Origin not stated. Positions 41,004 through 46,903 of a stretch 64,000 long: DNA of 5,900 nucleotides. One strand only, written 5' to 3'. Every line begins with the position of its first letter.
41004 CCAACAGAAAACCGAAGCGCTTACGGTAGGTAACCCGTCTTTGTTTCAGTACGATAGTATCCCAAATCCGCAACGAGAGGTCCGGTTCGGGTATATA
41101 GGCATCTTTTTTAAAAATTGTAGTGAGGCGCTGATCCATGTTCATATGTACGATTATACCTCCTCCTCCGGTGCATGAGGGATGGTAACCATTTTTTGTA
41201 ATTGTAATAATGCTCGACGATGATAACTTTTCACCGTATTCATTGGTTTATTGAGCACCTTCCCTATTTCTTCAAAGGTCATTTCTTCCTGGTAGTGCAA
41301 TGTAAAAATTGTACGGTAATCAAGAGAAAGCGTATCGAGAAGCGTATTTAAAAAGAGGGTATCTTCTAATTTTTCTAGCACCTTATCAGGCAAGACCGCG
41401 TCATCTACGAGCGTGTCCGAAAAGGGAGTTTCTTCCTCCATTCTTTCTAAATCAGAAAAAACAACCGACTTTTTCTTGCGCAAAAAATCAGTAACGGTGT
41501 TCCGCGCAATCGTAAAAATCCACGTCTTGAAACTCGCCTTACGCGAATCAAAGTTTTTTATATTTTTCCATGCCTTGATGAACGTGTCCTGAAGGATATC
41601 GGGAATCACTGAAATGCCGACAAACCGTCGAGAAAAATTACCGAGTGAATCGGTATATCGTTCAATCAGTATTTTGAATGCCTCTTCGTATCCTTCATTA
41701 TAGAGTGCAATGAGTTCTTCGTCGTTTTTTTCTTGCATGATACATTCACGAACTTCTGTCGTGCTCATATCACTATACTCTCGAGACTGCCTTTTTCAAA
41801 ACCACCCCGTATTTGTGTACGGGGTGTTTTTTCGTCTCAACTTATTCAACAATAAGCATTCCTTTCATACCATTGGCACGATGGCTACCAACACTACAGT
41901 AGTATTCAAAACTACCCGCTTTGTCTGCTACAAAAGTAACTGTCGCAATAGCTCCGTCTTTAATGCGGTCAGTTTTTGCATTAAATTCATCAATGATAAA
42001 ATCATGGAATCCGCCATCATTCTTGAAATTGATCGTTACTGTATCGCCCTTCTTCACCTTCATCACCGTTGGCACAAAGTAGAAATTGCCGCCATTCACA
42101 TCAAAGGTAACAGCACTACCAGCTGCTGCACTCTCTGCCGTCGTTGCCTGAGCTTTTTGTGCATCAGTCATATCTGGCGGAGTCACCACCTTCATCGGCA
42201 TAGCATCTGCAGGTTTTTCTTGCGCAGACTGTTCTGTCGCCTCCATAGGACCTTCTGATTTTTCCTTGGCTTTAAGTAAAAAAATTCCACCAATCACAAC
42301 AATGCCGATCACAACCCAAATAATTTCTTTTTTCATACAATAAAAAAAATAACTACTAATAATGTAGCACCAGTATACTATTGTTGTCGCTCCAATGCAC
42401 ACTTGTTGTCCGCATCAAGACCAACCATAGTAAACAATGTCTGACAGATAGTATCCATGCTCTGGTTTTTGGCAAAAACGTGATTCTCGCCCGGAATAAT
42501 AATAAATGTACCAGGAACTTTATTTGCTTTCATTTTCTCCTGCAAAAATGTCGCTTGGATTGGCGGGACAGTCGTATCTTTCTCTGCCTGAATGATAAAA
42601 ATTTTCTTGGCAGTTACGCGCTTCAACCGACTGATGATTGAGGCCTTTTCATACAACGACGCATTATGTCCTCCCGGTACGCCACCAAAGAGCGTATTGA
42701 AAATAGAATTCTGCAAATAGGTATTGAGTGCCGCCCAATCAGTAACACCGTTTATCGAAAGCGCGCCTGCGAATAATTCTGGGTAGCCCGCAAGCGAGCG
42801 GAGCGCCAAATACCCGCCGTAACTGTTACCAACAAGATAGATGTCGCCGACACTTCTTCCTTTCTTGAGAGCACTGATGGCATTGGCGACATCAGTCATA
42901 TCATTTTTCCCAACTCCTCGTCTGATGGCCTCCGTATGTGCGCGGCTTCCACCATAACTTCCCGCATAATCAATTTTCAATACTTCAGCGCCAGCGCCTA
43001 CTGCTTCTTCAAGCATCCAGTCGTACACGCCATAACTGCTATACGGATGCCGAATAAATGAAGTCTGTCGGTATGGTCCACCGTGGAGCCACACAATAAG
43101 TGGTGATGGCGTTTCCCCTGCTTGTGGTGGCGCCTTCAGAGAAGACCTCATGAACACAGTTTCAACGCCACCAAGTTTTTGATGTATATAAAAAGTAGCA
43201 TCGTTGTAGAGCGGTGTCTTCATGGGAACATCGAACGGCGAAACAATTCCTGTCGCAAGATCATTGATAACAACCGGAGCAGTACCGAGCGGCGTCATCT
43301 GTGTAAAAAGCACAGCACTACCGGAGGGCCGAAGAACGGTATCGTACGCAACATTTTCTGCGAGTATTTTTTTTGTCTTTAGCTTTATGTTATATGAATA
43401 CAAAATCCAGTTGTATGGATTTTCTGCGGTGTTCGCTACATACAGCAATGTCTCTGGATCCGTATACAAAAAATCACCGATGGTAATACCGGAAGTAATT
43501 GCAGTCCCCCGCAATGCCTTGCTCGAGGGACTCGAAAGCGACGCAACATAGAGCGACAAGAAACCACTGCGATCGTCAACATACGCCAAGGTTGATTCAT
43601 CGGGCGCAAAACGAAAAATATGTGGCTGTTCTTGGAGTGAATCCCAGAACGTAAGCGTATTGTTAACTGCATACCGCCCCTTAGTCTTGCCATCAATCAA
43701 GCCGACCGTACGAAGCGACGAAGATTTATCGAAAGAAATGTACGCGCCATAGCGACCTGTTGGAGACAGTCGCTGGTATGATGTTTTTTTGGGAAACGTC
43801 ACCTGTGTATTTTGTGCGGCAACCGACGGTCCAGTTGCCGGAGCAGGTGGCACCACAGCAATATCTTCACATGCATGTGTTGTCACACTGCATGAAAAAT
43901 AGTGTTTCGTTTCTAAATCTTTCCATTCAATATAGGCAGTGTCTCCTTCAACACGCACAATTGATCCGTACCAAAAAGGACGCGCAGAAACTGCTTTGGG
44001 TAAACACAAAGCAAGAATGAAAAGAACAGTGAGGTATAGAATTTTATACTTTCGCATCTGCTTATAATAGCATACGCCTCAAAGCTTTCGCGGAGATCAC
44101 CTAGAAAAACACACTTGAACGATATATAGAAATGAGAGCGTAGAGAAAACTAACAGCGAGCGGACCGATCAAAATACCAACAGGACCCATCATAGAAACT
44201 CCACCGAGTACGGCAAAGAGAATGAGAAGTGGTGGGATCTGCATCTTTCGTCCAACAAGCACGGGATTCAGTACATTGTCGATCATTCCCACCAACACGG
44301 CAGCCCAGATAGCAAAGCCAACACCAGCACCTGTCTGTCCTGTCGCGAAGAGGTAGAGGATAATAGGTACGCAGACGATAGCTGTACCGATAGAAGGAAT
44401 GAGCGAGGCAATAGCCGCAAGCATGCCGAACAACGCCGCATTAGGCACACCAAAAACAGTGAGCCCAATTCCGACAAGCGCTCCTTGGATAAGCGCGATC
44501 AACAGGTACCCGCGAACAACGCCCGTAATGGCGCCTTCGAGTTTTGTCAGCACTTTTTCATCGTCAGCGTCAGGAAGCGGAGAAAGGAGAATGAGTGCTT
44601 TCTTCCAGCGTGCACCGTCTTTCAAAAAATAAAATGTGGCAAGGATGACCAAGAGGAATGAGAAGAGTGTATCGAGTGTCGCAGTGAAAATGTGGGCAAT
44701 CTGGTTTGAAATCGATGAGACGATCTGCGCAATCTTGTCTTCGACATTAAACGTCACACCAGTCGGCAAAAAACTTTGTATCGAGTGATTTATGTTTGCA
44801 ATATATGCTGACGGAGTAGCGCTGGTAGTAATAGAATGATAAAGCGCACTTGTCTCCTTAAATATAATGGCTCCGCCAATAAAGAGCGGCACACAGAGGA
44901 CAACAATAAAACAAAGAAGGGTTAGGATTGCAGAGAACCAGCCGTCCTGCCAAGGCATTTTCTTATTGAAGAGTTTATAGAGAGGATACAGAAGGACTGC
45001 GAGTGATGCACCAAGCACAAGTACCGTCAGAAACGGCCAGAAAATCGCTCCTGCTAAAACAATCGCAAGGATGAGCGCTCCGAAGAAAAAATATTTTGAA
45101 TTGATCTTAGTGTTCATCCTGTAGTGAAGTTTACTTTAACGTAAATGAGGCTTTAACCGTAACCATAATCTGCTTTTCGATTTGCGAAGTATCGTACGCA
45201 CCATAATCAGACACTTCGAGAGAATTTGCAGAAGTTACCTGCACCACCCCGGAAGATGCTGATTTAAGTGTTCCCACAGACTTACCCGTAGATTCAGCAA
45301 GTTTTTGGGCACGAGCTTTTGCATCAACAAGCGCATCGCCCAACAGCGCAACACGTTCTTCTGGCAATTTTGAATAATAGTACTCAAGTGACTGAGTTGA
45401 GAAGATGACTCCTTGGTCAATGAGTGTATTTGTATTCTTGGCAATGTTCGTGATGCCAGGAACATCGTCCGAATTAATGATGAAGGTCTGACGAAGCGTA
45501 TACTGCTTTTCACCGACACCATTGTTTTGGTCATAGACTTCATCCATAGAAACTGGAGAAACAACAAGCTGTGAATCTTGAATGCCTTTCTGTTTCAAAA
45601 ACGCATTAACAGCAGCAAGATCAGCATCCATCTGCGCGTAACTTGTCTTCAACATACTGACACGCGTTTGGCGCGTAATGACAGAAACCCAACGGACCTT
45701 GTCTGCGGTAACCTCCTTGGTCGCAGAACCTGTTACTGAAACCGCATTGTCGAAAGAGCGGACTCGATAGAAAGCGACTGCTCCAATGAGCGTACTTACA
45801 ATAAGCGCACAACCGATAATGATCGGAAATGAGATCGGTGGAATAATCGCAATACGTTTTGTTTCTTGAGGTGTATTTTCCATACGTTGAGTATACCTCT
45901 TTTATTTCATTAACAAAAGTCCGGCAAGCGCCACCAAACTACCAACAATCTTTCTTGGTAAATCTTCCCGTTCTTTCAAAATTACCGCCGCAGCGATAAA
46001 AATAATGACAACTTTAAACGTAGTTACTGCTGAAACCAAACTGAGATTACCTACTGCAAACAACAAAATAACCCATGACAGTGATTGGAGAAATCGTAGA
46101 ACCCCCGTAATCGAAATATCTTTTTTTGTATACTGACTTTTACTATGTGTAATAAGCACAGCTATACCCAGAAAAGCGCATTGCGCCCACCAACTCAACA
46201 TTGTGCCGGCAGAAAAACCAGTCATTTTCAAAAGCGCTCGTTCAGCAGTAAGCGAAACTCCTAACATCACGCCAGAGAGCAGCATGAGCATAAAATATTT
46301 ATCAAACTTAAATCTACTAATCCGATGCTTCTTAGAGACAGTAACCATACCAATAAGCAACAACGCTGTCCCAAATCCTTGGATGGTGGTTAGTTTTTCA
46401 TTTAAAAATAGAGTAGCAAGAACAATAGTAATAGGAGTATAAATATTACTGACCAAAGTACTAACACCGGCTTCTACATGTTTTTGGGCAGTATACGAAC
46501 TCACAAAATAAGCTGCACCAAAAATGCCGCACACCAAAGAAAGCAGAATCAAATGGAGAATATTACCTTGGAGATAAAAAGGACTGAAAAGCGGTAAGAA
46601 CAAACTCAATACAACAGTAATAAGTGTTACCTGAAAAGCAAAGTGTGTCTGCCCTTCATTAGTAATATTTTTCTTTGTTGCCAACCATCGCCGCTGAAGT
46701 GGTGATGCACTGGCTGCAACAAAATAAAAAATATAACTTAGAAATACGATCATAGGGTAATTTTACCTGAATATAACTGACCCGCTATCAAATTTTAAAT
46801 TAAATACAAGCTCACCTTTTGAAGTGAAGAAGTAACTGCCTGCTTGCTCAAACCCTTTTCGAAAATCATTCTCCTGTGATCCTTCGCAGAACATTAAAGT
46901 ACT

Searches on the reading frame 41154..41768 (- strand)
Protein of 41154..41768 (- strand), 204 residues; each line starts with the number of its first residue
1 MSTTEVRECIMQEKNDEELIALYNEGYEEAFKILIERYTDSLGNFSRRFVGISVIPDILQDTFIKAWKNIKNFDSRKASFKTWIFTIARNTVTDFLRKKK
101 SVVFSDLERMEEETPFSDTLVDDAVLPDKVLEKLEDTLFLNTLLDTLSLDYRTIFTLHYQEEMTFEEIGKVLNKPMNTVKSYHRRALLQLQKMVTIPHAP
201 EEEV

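Call 86: search_protein_families(library=pfam, proteins=[window:41154-41768:-], max_evalue=0.0001)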
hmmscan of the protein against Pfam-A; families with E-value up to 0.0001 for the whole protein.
window:41154-41768:- (204 aa): 3 families
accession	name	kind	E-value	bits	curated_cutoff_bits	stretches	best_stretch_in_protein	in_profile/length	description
PF04542.20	Sigma70_r2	-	3.5e-17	62.4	24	1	34-100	1-69/71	Sigma-70 region 2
PF08281.18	Sigma70_r4_2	-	2.8e-13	49.7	25.7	1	142-190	6-54/54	Sigma-70, region 4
PF04545.22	Sigma70_r4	-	1.8e-10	40.6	24.1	1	143-192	1-50/50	Sigma-70, region 4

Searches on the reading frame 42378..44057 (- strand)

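Call 86: search_protein_families(library=pfam, proteins=[window:42378-44057:-], max_evalue=0.0001)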
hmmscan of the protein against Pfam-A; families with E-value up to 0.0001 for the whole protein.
window:42378-44057:- (559 aa): 6 families
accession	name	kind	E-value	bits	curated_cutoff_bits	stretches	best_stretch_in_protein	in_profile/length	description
PF00326.27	Peptidase_S9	-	2.4e-25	89.7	22.6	1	352-534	10-195/213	Prolyl oligopeptidase family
PF00561.26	Abhydrolase_1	-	3.3e-09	37.2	25.8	1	319-448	1-112/245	alpha/beta hydrolase fold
PF12697.13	Abhydrolase_6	-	2.6e-08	35.2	26.3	1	321-443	1-100/217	Alpha/beta hydrolase family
PF01738.24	DLH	-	2.7e-05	24.3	21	0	389-534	80-194/217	Dienelactone hydrolase family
PF20434.5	BD-FAE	-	4.8e-05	23.4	26.8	0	311-509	6-215/215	BD-FAE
PF12146.15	Hydrolase_4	-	9.2e-05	22.3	27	0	341-437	16-109/239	Serine aminopeptidase, S33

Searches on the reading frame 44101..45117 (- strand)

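Call 87: search_protein_families(library=pfam, proteins=[window:44101-45117:-], max_evalue=0.0001)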
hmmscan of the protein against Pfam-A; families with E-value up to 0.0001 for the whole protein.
window:44101-45117:- (338 aa): 1 family
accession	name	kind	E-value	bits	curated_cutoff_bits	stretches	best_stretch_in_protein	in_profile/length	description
PF01594.21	AI-2E_transport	-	7.2e-54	183.6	34.3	1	15-332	6-326/327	AI-2E family transporter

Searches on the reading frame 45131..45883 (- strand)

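Call 87: search_protein_families(library=pfam, proteins=[window:45131-45883:-], max_evalue=0.0001)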
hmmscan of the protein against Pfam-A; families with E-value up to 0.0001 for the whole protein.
window:45131-45883:- (250 aa): 1 family
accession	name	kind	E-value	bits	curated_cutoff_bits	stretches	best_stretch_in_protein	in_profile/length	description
PF04402.19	SIMPL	-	1e-18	68.8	25.2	1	48-247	1-205/205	Protein of unknown function (DUF541)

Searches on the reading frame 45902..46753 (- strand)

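Call 87: search_protein_families(library=pfam, proteins=[window:45902-46753:-], max_evalue=0.0001)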
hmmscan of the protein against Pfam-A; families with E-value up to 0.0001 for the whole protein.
window:45902-46753:- (283 aa): 1 family
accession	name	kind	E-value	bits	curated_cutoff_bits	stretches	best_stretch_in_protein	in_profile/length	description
PF00892.27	EamA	-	5.3e-14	53.1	28.2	1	25-140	20-134/135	EamA-like transporter family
